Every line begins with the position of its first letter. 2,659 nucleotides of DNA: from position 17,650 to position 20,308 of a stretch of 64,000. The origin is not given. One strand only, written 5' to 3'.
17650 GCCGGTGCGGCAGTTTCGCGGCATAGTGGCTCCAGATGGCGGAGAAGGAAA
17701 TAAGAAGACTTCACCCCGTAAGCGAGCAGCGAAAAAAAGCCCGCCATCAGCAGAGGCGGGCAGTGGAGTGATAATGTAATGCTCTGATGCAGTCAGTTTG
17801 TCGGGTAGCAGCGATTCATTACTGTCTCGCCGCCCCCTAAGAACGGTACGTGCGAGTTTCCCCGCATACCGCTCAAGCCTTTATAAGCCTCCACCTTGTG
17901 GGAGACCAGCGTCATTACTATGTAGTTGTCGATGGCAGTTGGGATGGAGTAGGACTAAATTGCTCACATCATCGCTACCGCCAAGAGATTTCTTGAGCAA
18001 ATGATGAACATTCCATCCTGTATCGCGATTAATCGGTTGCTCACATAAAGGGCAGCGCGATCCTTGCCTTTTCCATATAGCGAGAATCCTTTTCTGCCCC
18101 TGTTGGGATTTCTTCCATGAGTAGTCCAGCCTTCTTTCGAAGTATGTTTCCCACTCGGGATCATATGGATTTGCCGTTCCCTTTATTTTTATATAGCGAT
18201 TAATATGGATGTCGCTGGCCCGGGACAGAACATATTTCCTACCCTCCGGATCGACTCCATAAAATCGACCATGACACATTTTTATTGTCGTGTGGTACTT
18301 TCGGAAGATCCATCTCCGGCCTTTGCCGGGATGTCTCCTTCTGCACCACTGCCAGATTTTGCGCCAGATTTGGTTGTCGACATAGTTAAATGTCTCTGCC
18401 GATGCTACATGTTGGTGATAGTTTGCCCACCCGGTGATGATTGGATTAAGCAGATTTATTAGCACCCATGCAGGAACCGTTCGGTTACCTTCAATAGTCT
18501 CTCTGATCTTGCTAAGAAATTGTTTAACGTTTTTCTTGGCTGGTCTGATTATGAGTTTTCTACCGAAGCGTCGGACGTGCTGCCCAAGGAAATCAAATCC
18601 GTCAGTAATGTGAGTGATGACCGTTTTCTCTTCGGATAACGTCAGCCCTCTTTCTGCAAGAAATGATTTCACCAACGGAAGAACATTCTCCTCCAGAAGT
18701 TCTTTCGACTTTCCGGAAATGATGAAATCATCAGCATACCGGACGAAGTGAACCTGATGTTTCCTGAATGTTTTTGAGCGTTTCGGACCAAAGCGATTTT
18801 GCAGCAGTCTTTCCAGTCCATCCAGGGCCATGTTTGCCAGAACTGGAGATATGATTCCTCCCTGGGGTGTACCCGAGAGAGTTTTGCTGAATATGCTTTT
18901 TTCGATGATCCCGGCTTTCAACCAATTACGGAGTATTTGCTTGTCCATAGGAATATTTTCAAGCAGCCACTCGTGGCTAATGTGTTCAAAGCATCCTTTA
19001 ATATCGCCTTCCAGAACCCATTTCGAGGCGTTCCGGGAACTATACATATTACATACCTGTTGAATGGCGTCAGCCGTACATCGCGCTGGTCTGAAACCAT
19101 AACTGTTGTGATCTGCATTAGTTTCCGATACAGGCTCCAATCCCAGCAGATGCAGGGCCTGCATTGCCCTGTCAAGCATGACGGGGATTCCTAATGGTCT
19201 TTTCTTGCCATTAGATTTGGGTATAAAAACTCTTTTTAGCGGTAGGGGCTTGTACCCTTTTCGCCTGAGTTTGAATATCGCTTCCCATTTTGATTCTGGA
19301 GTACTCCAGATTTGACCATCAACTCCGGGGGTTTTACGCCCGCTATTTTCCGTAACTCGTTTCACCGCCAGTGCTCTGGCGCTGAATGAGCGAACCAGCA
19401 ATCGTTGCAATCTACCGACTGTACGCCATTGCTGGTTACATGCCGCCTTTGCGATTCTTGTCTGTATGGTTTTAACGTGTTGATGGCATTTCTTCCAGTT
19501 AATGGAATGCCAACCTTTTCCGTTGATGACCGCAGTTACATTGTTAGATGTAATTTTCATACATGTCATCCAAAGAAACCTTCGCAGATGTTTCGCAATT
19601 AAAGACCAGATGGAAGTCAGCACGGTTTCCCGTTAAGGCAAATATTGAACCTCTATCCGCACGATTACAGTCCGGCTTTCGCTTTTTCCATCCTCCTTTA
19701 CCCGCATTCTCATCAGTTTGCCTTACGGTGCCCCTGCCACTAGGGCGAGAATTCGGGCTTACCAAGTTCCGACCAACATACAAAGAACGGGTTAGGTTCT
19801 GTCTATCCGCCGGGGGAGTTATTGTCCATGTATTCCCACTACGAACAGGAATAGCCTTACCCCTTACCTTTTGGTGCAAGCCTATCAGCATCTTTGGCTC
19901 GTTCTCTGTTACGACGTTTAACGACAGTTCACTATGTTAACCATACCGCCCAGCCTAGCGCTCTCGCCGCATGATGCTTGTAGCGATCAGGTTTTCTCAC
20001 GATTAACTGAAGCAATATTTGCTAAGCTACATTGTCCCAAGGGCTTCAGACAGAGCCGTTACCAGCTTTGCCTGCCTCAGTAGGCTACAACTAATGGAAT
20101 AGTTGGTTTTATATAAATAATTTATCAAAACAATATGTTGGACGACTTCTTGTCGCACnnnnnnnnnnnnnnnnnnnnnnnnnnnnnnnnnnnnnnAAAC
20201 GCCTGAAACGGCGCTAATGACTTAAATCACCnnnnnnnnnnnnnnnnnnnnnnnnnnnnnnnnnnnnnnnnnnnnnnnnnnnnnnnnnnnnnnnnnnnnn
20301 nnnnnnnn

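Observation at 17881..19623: Intron-encoded protein keeps all catalytic motifs (RT 0-7, maturase X, HNH)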

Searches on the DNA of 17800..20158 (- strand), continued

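Call 45: get_annotated_region(hit=H116, flank=1500)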
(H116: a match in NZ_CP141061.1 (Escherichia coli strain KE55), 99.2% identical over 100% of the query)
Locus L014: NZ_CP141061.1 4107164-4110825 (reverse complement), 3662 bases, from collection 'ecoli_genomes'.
description: Escherichia coli strain KE55 chromosome, complete genome
organism: Escherichia coli strain KE55 (NCBI taxid 562)
replicon: chromosome; assembly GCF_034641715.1
host: Homo sapiens; source: Infected Human Urine; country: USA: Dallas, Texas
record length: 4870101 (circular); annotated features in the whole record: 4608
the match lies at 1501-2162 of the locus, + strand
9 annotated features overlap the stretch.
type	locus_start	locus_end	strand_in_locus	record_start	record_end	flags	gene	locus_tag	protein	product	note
CDS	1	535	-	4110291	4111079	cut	fhuF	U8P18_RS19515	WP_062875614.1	siderophore-iron reductase FhuF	-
CDS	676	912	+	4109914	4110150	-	yjjZ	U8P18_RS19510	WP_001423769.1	DUF1435 domain-containing protein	-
tRNA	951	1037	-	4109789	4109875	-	-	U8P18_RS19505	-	tRNA-Leu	-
tRNA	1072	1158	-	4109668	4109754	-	-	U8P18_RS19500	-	tRNA-Leu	-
tRNA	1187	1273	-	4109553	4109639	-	-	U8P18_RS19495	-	tRNA-Leu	-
CDS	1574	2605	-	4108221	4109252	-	rsmC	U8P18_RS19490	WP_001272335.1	16S rRNA (guanine(1207)-N(2))-methyltransferase RsmC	-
CDS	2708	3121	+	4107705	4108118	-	holD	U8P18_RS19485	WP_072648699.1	DNA polymerase III subunit psi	-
CDS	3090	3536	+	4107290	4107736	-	rimI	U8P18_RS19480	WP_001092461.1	ribosomal protein S18-alanine N-acetyltransferase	-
CDS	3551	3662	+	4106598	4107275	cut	yjjG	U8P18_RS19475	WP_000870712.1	pyrimidine 5'-nucleotidase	-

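Call 74: search_rna_families(sources=[L020, L021, L006], threshold=gathering)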
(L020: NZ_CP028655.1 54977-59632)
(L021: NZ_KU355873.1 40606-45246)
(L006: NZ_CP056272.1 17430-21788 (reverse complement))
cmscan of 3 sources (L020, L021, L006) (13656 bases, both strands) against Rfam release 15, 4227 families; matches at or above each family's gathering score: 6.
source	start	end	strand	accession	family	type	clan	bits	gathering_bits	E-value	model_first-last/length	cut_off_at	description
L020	935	1081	+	RF02012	group-II-D1D4-7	Intron;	CL00102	133.4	34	1e-28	1-151/151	no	Group II catalytic intron D1-D4-7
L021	945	1094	+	RF02012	group-II-D1D4-7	Intron;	CL00102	122.1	34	6.5e-26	1-151/151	no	Group II catalytic intron D1-D4-7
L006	1052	1199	+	RF02012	group-II-D1D4-7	Intron;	CL00102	111.1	34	3.4e-23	1-151/151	no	Group II catalytic intron D1-D4-7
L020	3207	3283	+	RF00029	Intron_gpII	Intron;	-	66.2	40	1.8e-11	1-77/77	no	Group II catalytic intron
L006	3283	3359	+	RF00029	Intron_gpII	Intron;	-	65.7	40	2.3e-11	1-77/77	no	Group II catalytic intron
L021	3167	3243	+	RF00029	Intron_gpII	Intron;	-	60.1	40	5.5e-10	1-77/77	no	Group II catalytic intron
